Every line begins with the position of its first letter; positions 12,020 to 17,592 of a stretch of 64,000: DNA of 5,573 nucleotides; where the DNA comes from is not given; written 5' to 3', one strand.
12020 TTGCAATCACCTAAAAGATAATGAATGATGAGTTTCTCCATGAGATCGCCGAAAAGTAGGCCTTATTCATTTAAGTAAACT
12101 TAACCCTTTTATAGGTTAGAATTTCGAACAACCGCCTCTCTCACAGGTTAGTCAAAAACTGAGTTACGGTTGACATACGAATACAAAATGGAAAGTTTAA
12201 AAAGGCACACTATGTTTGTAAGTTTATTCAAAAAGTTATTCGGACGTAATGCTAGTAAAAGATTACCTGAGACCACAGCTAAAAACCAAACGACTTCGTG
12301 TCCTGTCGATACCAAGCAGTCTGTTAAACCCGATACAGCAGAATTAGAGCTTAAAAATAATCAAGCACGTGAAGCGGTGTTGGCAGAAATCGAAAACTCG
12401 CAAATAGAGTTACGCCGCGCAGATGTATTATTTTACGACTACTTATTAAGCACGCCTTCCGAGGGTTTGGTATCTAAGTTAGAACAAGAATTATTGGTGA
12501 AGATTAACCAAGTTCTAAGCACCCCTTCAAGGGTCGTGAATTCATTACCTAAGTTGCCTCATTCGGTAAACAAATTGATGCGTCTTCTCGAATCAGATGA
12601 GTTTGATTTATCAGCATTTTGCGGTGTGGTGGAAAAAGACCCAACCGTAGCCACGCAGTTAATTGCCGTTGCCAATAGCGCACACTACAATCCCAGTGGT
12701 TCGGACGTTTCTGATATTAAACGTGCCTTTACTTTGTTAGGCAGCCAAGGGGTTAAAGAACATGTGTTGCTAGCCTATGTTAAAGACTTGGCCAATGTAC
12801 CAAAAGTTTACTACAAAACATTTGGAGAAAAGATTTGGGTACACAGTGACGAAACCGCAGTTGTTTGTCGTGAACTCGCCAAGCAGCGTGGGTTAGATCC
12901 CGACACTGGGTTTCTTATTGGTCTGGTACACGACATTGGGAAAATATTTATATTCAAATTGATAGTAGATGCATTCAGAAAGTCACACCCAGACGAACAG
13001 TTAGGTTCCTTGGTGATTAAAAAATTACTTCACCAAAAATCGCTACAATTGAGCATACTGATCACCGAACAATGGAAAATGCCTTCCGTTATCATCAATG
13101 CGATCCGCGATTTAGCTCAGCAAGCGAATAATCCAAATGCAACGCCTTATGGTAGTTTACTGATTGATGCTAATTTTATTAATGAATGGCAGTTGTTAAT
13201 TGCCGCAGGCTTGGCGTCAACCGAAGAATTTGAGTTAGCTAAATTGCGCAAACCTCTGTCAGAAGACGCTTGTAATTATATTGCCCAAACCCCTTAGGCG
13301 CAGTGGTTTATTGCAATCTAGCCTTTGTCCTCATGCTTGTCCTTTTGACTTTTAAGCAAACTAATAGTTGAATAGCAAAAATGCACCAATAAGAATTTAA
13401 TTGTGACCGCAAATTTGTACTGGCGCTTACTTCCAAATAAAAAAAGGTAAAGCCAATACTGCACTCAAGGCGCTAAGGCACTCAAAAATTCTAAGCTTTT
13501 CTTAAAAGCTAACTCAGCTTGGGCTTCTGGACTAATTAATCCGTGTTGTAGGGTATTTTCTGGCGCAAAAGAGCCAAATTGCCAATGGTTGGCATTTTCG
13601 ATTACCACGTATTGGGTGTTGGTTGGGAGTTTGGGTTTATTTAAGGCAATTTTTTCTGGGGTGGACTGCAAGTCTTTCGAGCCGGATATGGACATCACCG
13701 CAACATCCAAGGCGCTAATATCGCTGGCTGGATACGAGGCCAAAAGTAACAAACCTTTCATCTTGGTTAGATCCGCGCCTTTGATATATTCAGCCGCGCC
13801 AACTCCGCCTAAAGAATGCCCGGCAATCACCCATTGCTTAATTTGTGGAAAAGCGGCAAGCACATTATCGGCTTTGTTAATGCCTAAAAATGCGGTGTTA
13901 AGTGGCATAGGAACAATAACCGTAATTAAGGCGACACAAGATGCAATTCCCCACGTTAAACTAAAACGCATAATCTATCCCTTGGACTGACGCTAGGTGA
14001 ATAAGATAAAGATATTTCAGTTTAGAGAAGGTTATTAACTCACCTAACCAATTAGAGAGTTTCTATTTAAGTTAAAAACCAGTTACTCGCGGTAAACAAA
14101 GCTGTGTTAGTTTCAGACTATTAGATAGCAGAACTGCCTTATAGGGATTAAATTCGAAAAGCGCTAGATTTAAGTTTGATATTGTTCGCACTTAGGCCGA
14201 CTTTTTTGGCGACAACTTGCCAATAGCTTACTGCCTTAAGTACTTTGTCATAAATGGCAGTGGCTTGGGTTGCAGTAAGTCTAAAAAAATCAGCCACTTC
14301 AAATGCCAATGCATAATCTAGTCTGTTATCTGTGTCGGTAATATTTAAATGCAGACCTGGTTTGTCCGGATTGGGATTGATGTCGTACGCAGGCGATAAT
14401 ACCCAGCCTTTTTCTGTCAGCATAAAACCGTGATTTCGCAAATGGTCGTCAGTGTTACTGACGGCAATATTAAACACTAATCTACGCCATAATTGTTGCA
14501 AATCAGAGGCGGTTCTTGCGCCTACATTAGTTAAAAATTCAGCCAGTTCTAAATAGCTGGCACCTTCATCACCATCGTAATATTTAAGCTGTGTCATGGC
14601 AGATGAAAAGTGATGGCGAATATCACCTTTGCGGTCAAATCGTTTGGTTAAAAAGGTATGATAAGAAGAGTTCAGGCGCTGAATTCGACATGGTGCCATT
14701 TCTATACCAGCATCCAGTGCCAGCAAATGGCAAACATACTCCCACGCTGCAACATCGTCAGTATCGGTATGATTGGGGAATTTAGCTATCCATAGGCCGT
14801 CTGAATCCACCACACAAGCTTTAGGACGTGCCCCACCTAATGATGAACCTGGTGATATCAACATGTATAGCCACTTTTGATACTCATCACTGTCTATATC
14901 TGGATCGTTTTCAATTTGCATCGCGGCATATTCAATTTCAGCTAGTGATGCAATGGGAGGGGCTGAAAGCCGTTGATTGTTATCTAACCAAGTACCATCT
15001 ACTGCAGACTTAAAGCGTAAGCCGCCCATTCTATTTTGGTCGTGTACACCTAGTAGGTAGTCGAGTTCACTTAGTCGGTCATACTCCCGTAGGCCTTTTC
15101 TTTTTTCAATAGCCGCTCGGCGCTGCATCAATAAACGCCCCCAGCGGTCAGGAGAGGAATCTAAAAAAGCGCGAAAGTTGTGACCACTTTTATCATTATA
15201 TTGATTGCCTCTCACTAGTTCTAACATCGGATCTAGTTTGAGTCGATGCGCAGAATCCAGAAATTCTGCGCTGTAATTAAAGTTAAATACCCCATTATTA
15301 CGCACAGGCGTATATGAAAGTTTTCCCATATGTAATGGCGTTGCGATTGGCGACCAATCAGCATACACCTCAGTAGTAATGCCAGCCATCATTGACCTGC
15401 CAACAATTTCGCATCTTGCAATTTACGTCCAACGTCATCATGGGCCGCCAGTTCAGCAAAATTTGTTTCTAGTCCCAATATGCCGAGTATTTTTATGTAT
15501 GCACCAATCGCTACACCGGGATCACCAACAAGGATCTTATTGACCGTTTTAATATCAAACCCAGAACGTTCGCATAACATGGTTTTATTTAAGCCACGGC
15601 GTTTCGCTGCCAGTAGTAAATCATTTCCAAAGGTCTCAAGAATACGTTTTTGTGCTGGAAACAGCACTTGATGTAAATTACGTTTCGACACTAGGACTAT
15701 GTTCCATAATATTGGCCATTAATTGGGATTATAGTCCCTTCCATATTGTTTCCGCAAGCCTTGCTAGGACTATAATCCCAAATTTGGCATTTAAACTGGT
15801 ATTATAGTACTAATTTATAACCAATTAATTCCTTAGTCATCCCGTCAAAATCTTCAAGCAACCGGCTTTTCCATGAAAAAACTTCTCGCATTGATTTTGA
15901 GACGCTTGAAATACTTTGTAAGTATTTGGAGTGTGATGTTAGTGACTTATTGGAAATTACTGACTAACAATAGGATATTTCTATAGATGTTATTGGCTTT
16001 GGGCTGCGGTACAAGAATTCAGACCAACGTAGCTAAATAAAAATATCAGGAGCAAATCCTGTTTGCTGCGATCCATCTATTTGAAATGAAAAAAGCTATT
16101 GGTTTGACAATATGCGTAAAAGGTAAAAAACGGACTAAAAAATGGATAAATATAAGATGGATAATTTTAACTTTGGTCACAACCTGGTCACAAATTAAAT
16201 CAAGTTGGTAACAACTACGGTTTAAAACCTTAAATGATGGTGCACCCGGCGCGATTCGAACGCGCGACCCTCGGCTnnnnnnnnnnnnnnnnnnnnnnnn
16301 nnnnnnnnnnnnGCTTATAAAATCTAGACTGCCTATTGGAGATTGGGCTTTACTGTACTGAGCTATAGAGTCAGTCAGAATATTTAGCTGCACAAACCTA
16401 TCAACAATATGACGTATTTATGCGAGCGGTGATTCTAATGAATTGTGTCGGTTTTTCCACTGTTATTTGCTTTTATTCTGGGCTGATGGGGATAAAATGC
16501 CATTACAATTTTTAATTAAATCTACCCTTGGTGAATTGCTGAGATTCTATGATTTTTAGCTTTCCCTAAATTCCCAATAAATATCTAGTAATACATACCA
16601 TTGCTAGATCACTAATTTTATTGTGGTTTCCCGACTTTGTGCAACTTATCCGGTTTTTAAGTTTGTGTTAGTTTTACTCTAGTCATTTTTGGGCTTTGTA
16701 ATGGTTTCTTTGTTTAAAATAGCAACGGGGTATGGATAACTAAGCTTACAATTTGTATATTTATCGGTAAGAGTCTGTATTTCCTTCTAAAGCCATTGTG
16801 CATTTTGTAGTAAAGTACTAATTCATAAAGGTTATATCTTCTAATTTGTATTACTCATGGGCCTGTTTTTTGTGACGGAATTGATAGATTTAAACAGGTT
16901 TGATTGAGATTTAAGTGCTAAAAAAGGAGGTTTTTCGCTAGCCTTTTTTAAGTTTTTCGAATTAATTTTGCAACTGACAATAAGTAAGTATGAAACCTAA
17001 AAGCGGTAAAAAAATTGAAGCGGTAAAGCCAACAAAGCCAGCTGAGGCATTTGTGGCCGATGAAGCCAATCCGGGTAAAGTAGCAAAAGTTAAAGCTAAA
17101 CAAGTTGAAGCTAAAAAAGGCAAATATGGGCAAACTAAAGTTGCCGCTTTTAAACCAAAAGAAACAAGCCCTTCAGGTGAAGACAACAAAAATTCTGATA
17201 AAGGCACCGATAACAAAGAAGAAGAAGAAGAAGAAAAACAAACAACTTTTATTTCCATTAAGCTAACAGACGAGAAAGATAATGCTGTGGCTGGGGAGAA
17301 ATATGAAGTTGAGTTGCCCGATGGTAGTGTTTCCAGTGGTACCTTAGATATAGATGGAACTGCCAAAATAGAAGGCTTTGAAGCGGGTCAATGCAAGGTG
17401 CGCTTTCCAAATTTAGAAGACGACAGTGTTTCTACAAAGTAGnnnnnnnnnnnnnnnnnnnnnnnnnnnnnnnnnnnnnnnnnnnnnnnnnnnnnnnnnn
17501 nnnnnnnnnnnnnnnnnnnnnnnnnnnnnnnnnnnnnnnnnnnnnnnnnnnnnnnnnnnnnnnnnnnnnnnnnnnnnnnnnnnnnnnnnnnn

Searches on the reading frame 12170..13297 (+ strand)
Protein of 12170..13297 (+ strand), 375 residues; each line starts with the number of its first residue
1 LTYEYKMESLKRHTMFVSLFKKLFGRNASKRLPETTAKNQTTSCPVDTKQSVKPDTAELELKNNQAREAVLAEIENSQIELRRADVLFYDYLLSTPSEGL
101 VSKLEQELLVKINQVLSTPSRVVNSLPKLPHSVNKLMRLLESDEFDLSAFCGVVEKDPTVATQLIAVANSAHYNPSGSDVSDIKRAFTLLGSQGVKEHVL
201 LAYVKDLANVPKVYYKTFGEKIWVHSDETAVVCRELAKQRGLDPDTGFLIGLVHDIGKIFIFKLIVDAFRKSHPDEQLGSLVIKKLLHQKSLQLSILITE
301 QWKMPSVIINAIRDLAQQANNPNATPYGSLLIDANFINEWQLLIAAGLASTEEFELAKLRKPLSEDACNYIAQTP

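Call 7: search_protein_families(library=pfam, proteins=[window:12170-13297:+], max_evalue=0.01)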
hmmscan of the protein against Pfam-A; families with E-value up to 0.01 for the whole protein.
window:12170-13297:+ (375 aa): 2 families
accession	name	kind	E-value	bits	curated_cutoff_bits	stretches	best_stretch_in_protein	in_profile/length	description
PF08668.18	HDOD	-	7e-32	111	22.9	1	126-313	1-191/196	HDOD domain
PF01966.28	HD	-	3.8e-06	27.6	22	1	224-292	3-75/116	HD domain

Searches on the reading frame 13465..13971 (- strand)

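Call 10: search_protein_families(library=ncbifam, proteins=[window:13465-13971:-], max_evalue=0.01)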
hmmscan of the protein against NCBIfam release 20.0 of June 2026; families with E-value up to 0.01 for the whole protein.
window:13465-13971:- (168 aa): 1 family
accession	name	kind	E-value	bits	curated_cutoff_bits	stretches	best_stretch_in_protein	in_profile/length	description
TIGR01738.1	bioH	equivalog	0.0014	18.3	206.95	0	85-137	184-235/245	pimeloyl-ACP methyl ester esterase BioH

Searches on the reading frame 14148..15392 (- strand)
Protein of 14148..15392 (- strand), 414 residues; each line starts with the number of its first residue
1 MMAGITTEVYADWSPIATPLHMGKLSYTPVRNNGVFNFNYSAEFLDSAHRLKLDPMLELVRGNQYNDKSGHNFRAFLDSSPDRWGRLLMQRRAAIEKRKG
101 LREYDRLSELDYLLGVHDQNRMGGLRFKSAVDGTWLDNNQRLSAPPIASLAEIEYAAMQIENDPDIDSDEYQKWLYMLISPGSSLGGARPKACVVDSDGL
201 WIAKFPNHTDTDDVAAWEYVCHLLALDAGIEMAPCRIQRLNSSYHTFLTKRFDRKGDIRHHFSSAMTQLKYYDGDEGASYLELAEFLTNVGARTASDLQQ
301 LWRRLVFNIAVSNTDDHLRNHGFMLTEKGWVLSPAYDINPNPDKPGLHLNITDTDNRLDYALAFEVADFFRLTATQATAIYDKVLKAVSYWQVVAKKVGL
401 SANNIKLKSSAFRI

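Call 7: search_protein_families(library=pfam, proteins=[window:14148-15392:-], max_evalue=0.01)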
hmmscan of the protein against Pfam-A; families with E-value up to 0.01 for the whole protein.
window:14148-15392:- (414 aa): 1 family
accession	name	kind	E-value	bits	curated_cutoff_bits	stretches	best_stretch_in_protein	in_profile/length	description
PF07804.18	HipA_C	-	8.2e-50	169.8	30.5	1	183-388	1-209/213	HipA-like C-terminal domain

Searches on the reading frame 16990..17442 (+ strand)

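Call 7: search_protein_families(library=pfam, proteins=[window:16990-17442:+], max_evalue=0.01)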
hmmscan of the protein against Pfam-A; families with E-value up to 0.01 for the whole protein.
window:16990-17442:+ (150 aa): 1 family
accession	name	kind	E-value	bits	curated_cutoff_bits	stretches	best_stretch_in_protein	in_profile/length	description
PF09134.16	Invasin_D3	-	0.0026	18.7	33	1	80-126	16-64/98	Invasin, domain 3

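Call 10: search_protein_families(library=ncbifam, proteins=[window:16990-17442:+], max_evalue=0.01)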
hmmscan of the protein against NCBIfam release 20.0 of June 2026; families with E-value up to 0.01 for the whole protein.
window:16990-17442:+ (150 aa): 0 families

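Call 87: search_protein_families(library=pfam, alignment_id=A3, max_evalue=0.001)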
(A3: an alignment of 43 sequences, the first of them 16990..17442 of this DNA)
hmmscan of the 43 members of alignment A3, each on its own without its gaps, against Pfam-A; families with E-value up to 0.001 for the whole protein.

A. member 1, window:16990-17442:+ (150 aa): 0 families

B. families by the number of members that match (of 43 scanned): 26 families (the first 25 are shown)
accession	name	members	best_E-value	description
PF13665.11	Tox-PAAR-like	12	6.7e-44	Toxin PAAR-like domain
PF13561.12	adh_short_C2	1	6.9e-40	Enoyl-(Acyl carrier protein) reductase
PF00106.31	adh_short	1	4.7e-27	short chain dehydrogenase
PF13503.11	DUF4123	1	1.1e-26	Domain of unknown function (DUF4123)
PF00497.25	SBP_bac_3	1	1e-22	Bacterial extracellular solute-binding proteins, family 3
PF00561.26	Abhydrolase_1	1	1.2e-22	alpha/beta hydrolase fold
PF05488.18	PAAR_motif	1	2.2e-22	PAAR motif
PF00060.32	Lig_chan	1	3.3e-17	Ligand-gated ion channel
PF07885.22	Ion_trans_2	1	6.1e-15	Ion channel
PF12146.15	Hydrolase_4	1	2e-12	Serine aminopeptidase, S33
PF10613.14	Lig_chan-Glu_bd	1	4.5e-10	Ligated ion channel L-glutamate- and glycine-binding site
PF12697.13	Abhydrolase_6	1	6.6e-09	Alpha/beta hydrolase family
PF00520.37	Ion_trans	1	2.4e-08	Ion transport protein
PF00109.32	ketoacyl-synt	1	3.7e-07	Beta-ketoacyl synthase, N-terminal domain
PF23441.1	SDR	1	1.1e-06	SDR-like rossmann domain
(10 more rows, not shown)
